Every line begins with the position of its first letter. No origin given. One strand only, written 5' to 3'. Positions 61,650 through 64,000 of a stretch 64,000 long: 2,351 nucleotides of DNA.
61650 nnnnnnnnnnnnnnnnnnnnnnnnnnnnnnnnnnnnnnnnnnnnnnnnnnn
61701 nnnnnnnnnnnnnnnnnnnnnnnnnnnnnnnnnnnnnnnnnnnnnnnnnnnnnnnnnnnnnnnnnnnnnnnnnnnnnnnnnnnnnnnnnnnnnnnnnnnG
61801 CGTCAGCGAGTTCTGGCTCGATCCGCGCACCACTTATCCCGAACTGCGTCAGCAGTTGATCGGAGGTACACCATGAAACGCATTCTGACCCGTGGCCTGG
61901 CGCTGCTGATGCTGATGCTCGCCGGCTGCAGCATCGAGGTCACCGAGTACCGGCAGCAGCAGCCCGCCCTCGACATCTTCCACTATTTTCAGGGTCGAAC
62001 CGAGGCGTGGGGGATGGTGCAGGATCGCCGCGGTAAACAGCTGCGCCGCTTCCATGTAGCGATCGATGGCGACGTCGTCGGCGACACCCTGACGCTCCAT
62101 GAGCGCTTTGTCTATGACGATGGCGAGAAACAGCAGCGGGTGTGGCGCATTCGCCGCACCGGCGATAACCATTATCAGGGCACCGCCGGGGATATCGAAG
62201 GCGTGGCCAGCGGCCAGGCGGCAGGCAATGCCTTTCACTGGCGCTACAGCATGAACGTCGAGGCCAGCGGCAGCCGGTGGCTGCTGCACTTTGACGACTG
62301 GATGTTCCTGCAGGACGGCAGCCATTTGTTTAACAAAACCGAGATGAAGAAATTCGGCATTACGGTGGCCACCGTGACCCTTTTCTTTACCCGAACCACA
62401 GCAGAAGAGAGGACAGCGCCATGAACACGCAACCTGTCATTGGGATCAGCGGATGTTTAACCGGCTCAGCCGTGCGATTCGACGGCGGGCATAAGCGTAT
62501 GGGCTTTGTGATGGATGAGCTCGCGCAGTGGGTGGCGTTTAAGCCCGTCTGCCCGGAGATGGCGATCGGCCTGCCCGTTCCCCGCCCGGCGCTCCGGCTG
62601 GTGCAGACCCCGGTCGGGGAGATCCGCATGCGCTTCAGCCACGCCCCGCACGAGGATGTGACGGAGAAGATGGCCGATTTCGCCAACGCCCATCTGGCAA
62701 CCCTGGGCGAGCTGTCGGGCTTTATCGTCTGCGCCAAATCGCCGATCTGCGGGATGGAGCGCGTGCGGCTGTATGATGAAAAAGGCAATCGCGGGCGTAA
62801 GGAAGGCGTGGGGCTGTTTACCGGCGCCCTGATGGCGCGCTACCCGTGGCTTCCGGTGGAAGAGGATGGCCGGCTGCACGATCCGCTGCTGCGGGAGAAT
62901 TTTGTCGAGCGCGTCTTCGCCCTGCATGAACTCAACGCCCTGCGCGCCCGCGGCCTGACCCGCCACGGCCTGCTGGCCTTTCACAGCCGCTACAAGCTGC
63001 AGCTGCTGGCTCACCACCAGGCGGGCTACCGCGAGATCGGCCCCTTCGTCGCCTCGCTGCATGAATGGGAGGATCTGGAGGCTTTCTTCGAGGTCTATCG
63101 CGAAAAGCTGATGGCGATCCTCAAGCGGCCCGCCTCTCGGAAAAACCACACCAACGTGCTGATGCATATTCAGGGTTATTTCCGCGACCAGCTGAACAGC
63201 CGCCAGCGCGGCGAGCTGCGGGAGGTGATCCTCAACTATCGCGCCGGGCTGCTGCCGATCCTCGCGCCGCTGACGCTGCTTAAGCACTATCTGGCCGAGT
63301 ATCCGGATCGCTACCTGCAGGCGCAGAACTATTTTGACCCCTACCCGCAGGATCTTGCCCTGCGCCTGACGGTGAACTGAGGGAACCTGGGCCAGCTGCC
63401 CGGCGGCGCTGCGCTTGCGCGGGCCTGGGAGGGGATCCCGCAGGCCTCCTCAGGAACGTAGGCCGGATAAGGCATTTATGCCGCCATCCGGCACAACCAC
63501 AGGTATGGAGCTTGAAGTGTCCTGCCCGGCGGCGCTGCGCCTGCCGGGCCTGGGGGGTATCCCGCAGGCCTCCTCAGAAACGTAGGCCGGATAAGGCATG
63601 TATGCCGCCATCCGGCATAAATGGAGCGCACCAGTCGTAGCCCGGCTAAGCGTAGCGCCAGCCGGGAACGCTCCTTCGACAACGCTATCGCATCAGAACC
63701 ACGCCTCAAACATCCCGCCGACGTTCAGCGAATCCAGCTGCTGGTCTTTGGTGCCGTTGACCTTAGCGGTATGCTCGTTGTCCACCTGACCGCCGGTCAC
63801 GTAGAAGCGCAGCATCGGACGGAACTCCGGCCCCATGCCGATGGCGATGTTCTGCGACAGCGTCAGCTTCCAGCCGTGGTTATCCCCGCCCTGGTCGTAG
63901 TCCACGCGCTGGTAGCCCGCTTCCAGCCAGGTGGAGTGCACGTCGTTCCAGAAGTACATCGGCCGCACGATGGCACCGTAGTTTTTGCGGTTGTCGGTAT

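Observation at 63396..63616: Two tandem ~97-bp REP/BIME-type palindromic units between the YbgA-like gene and the porin gene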

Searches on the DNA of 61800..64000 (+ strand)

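Call 8: search_rna_families(source=window, start=62800, end=64000, threshold=evalue, max_evalue=10, show_alignments=3)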
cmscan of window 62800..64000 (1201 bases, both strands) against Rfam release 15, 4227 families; matches with E-value up to 10: 4.
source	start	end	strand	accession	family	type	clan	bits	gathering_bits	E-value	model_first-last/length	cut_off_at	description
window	63461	63497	+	RF02564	naRNA4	Gene; sRNA;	-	30.9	59.5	0.0025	1-77/77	no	Nucleoid-associated noncoding RNA 4 (CssrE)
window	63585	63627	+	RF02564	naRNA4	Gene; sRNA;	-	29.1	59.5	0.0065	1-77/77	no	Nucleoid-associated noncoding RNA 4 (CssrE)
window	63344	63407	+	RF03782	mir-3661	Gene; miRNA;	-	19.9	77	0.49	1-84/84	no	mir-3661 microRNA precursor family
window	63312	63379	-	RF00391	RtT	Cis-reg;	-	16.1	45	4.7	1-130/130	no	RtT RNA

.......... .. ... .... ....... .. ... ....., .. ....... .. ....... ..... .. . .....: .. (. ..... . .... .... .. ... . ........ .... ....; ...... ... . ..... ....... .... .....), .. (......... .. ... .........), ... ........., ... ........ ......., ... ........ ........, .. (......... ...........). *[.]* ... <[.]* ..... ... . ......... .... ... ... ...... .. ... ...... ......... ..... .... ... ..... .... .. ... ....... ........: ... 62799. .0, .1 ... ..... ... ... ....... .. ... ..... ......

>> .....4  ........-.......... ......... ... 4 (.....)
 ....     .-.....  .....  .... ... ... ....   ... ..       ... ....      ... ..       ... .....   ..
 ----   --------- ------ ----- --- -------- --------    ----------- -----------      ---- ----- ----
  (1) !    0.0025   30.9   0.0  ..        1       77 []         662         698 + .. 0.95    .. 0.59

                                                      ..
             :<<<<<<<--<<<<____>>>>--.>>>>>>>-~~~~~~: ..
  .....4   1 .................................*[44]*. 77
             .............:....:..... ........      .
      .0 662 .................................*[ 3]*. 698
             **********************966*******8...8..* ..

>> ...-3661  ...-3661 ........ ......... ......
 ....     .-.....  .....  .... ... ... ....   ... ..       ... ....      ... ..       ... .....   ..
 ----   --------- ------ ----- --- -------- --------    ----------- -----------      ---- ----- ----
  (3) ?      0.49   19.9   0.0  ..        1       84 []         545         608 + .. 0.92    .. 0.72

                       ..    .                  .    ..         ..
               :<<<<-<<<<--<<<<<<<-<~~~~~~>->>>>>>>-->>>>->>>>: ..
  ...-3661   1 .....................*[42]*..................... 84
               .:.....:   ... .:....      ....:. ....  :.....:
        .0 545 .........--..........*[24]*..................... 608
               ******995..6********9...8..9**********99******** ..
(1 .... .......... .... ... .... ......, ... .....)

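Call 16: search_dna_similar(query=window:61800-64000:+, collection=ecoli_genomes, mode=near, max_rows=10)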
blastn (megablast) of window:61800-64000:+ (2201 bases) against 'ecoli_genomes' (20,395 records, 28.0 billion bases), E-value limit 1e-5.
Records with a match: 13; places in all: 13; records where one place covers at least 80% of the query: 12.
Genomes with a match: 13 of 5426; with a place that covers at least 80% of the query: 12. Places per genome that has any: lowest 1, median 1, highest 1. On chromosomes: 11 places; on plasmids: 2.
Best place of each record, by identity: >=99% 11; 95-99% 2.
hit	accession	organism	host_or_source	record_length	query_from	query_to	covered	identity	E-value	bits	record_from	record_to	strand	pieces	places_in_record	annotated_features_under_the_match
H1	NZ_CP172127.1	Escherichia coli strain GF43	chicken meat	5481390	1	2201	100%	100.0%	0e+0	4065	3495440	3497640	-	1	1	DUF523 and DUF1722 domain-containing protein | DUF3833 domain-containing protein | carbohydrate porin | hypothetical protein | beta strand repeat-containing protein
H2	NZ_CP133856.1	Escherichia coli strain ES1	Homo sapiens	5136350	1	2201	100%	100.0%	0e+0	4065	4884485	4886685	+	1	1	YbgA family protein | DUF3833 domain-containing protein | carbohydrate porin | hypothetical protein | beta strand repeat-containing protein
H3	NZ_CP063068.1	Escherichia coli strain I2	missing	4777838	1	2201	100%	100.0%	0e+0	4065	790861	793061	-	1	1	YbgA family protein | DUF3833 domain-containing protein | carbohydrate porin | hypothetical protein | beta strand repeat-containing protein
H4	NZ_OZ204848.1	Escherichia coli strain ST38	Homo sapiens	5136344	1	2201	100%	100.0%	0e+0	4065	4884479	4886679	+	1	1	YbgA family protein | DUF3833 domain-containing protein | carbohydrate porin | hypothetical protein | beta strand repeat-containing protein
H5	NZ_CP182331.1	Escherichia coli strain A65EC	-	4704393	1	2201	100%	100.0%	0e+0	4060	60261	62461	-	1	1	YbgA family protein | DUF3833 domain-containing protein | carbohydrate porin | hypothetical protein | beta strand repeat-containing protein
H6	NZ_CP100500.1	Escherichia coli strain LH50-c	Gallus gallus domesticus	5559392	13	2201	99%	99.8%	0e+0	4015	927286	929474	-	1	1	YbgA family protein | DUF3833 domain-containing protein | carbohydrate porin | hypothetical protein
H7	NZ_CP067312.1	Escherichia coli strain 027_SK3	waste water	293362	13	2199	92%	97.0%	0e+0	3402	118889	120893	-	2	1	YbgA family protein | DUF3833 domain-containing protein | carbohydrate porin | hypothetical protein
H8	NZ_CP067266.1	Escherichia coli strain ABW_S38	waste water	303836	13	2199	92%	97.0%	0e+0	3402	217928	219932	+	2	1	YbgA family protein | DUF3833 domain-containing protein | carbohydrate porin | hypothetical protein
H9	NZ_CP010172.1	Escherichia coli strain H8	not applicable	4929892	367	2201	83%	99.9%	0e+0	3384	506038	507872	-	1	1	YbgA family protein | carbohydrate porin | DUF3833 family protein | phosphorothioated DNA-binding restriction endonuclease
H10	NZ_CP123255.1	Escherichia coli strain YZMc17-1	chicken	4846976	367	2201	83%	99.9%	0e+0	3384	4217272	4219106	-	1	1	YbgA family protein | carbohydrate porin | DUF3833 family protein | phosphorothioated DNA-binding restriction endonuclease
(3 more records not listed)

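Call 17: get_annotated_region(hit=H2, flank=12000)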
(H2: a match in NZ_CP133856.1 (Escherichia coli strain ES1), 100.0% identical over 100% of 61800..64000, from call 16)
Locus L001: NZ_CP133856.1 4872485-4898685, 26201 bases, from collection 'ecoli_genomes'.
description: Escherichia coli strain ES1 chromosome, complete genome
organism: Escherichia coli strain ES1 (NCBI taxid 562)
replicon: chromosome; assembly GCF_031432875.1
host: Homo sapiens; source: rectal swab; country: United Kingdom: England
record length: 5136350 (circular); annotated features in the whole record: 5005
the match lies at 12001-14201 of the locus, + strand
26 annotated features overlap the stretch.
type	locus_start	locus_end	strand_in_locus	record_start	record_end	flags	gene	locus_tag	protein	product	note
CDS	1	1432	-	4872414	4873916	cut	-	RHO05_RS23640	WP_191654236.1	phosphoethanolamine transferase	-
CDS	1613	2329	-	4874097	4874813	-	-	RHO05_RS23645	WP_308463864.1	outer membrane protein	-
CDS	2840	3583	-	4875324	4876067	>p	-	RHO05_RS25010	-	ABC transporter permease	frameshifted; incomplete; partial in the middle of a contig; missing N-terminus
CDS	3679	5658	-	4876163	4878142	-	-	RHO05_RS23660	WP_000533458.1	PhoX family protein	-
CDS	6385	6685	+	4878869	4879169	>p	-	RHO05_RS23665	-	transposase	frameshifted; incomplete; partial in the middle of a contig; missing C-terminus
CDS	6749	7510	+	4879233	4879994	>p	-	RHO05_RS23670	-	IS3 family transposase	frameshifted; internal stop; incomplete; partial in the middle of a contig; missing C-terminus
CDS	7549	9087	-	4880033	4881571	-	-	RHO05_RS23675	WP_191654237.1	IS66-like element ISEc8 family transposase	-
CDS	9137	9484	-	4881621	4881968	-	tnpB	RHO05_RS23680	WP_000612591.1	IS66 family insertion sequence element accessory protein TnpB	TnpB, as the term is used for proteins encoded by IS66 family insertion elements, is considered an accessory protein, ...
CDS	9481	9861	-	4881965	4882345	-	tnpA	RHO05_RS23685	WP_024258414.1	IS66-like element accessory protein TnpA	-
CDS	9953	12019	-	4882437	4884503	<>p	-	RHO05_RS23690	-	beta strand repeat-containing protein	incomplete; partial in the middle of a contig; missing N-terminus and C-terminus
CDS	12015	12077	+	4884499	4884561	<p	-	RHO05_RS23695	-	hypothetical protein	incomplete; partial in the middle of a contig; missing N-terminus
CDS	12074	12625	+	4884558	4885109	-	-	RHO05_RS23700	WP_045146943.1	DUF3833 domain-containing protein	-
CDS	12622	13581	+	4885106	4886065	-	-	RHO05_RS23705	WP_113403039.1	YbgA family protein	-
CDS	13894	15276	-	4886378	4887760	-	-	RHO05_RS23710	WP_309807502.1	carbohydrate porin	-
CDS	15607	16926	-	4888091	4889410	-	xylA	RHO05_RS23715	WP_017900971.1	xylose isomerase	-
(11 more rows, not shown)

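Call 18: search_dna_similar(query=window:63396-63497:+, collection=ecoli_genomes, mode=distant, max_rows=40, max_evalue=0.001, rows=spread)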
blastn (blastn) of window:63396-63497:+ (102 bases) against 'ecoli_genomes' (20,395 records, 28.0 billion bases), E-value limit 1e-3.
Records with a match: 5478; places in all: 25058; records where one place covers at least 80% of the query: 11.
Genomes with a match: 5176 of 5426; with a place that covers at least 80% of the query: 11. Places per genome that has any: lowest 1, median 5, highest 15. On chromosomes: 24736 places; on plasmids: 322.
Best place of each record, by identity: >=99% 11; 95-99% 2598; 90-95% 2147; 80-90% 722.
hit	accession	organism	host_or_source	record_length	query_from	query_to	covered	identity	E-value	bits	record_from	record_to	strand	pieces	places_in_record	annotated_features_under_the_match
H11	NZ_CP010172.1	Escherichia coli strain H8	not applicable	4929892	1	102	100%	100.0%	3e-44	185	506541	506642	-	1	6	none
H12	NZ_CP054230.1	Escherichia coli strain EcPF14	Homo sapiens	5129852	59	100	41%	90.7%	1e-4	54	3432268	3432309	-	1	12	none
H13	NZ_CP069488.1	Escherichia coli strain FDAARGOS_1264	Homo sapiens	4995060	59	100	41%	90.7%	1e-4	54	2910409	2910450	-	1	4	none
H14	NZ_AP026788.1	Escherichia coli strain IPCEC42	Homo sapiens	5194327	59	100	41%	90.7%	1e-4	54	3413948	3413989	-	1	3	none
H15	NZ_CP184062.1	Escherichia coli strain 1448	Homo sapiens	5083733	59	100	41%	90.7%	1e-4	54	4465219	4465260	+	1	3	none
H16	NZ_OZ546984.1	Escherichia coli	Homo sapiens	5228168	59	100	41%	90.7%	1e-4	54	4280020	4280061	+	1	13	none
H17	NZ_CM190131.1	Escherichia coli strain 23753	Homo sapiens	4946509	59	100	41%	90.7%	1e-4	54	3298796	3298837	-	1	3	none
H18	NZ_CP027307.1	Escherichia coli strain 2015C-3108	Homo sapiens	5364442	59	98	39%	95.0%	1e-6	61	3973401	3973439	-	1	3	none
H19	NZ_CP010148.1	Escherichia coli strain D6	dog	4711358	59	98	39%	95.0%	1e-6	61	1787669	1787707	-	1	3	none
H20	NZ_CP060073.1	Escherichia coli strain G4/9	Homo sapiens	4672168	59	98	39%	95.0%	1e-6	61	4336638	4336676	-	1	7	none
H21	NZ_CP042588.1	Escherichia coli strain PK6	Sus scrofa domesticus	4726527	59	98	39%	95.0%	1e-6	61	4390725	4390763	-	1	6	none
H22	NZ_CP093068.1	Escherichia coli strain BR1220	Branta canadensis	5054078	59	98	39%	95.0%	1e-6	61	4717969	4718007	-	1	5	none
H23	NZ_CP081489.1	Escherichia coli BL21(DE3) strain BL21(DE3)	-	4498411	59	98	39%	95.0%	1e-6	61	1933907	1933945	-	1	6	none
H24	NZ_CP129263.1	Escherichia coli strain STEC1588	Homo sapiens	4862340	59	98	39%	95.0%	1e-6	61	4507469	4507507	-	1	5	none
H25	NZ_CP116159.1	Escherichia coli strain DETEC-P351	ICU patient rectal swab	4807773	59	98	39%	95.0%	1e-6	61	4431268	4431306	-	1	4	none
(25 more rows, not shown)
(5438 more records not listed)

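Call 20: search_dna_similar(query=window:63381-63692:+, collection=plasmids, mode=distant, max_rows=30, max_evalue=0.001)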
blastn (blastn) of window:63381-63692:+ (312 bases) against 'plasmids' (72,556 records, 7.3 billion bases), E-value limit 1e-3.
In 1 record(s) the limit of 40 matching pieces per record was reached: places in those records are undercounted.
Records with a match: 481; places in all: 607; records where one place covers at least 80% of the query: 2.
Best place of each record, by identity: >=99% 3; 95-99% 3; 90-95% 446; 80-90% 16; 60-80% 13.
By first word of the organism name: Escherichia 326; Klebsiella 128; Salmonella 14; Raoultella 5; Enterobacter 3; Citrobacter 2; Shigella 2; Kosakonia 1.
By predicted mobility (MOB-suite, as given by PLSDB): conjugative 331; non-mobilizable 90; mobilizable 60.
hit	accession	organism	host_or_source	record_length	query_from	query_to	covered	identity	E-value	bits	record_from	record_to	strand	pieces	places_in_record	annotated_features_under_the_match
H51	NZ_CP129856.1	Klebsiella pneumoniae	Homo sapiens,whole organism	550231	18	312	95%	88.2%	4e-100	370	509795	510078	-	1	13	none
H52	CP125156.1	Klebsiella pneumoniae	-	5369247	6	312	90%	89.4%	4e-63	369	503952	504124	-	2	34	none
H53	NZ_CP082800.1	Klebsiella pneumoniae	Homo sapiens,Swab from tracheostomic ...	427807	8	312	70%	93.6%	4e-24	324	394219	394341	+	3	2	none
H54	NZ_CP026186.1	Klebsiella pneumoniae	-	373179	8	312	70%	93.2%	4e-24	319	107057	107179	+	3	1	none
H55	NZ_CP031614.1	Klebsiella pneumoniae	pig,whole organism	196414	8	312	70%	93.2%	4e-24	319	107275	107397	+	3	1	none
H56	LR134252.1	Raoultella terrigena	environmental,Ropy milk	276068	8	312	70%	93.2%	4e-24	319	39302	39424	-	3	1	none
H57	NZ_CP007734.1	Klebsiella pneumoniae subsp. pneumoniae KPNIH27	groin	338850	8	312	70%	93.2%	4e-24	319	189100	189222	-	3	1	none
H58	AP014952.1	Klebsiella oxytoca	-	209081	8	312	70%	93.2%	4e-24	319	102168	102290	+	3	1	none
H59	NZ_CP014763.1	Klebsiella pneumoniae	-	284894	8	312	70%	93.2%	4e-24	319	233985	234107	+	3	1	none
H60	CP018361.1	Klebsiella oxytoca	Homo sapiens,Perirectal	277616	8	312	70%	93.2%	4e-24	319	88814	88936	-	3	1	none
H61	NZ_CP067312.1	Escherichia coli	cell culture,waste water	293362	8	312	70%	93.2%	4e-24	319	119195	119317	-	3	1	none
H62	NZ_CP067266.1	Escherichia coli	cell culture,waste water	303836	8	312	70%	93.2%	4e-24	319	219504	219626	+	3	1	none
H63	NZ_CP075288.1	Klebsiella pneumoniae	a feces sample of swine origin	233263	8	312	70%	93.2%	4e-24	319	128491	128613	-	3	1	none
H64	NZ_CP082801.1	Klebsiella pneumoniae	Homo sapiens,Swab from tracheostomic ...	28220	8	312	70%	93.2%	4e-24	319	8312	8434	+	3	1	none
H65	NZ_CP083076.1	Klebsiella pneumoniae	Homo sapiens,urine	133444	8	312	70%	93.2%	4e-24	319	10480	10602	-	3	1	none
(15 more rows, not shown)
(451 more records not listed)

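Call 21: get_annotated_region(hit=H52, flank=4000)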
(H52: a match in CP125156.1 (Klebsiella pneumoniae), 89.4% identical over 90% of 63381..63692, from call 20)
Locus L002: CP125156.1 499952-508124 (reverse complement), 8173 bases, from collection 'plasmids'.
description: Klebsiella pneumoniae strain 176 plasmid unnamed2, complete sequence
organism: Klebsiella pneumoniae (NCBI taxid 573)
taxonomy: Bacteria; Pseudomonadota; Gammaproteobacteria; Enterobacterales; Enterobacteriaceae; Klebsiella; Klebsiella pneumoniae
host: -; source: -; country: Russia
typing (MOB-suite, as given by PLSDB): non-mobilizable; mating-pair formation MPF_T
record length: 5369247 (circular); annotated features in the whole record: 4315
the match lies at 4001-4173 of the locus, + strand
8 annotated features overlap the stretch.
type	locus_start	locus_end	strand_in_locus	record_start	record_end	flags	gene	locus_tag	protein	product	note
CDS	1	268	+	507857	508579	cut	-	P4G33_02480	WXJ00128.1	DUF1365 domain-containing protein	-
CDS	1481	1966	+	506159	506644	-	-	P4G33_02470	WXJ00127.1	DUF2878 domain-containing protein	-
CDS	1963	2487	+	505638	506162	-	-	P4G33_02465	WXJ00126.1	hypothetical protein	-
CDS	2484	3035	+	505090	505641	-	-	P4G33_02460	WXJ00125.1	DUF3833 domain-containing protein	-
CDS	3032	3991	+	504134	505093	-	-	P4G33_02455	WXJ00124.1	DUF523 and DUF1722 domain-containing protein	-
CDS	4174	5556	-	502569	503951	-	-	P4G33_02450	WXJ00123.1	carbohydrate porin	-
CDS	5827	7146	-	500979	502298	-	xylA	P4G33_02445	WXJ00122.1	xylose isomerase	-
CDS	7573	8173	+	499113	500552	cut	-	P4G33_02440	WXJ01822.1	MFS transporter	-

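Call 22: get_annotated_region(hit=H51, flank=4000)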
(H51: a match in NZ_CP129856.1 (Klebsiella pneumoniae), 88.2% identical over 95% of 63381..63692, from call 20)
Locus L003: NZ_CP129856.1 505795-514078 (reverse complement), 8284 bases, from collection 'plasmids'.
description: Klebsiella pneumoniae strain 2020S07-151 plasmid p2020S07-151-550k
organism: Klebsiella pneumoniae (NCBI taxid 573)
taxonomy: Bacteria; Pseudomonadota; Gammaproteobacteria; Enterobacterales; Enterobacteriaceae; Klebsiella; Klebsiella pneumoniae
host: -; source: Homo sapiens,whole organism; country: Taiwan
typing (MOB-suite, as given by PLSDB): non-mobilizable
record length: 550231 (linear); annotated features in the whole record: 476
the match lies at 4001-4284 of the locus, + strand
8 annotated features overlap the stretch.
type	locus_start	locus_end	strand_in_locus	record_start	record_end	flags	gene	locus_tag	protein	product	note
CDS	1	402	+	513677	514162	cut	-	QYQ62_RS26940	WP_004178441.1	DUF2878 domain-containing protein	-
CDS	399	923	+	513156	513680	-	-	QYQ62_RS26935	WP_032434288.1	hypothetical protein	-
CDS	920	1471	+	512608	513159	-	-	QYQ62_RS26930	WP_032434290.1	DUF3833 domain-containing protein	-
CDS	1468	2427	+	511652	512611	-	-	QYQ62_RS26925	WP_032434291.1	DUF523 and DUF1722 domain-containing protein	-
CDS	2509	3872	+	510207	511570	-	-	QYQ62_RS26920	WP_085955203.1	IS3-like element ISKpn1 family transposase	-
CDS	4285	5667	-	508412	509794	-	-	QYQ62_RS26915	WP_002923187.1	carbohydrate porin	-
CDS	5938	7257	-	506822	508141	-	xylA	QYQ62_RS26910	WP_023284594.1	xylose isomerase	GO:0042732 - D-xylose metabolic process [Evidence IEA]; GO:0006098 - pentose-phosphate shunt [Evidence IEA]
CDS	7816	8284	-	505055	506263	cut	-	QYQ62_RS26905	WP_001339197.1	IS4-like element ISVsa5 family transposase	-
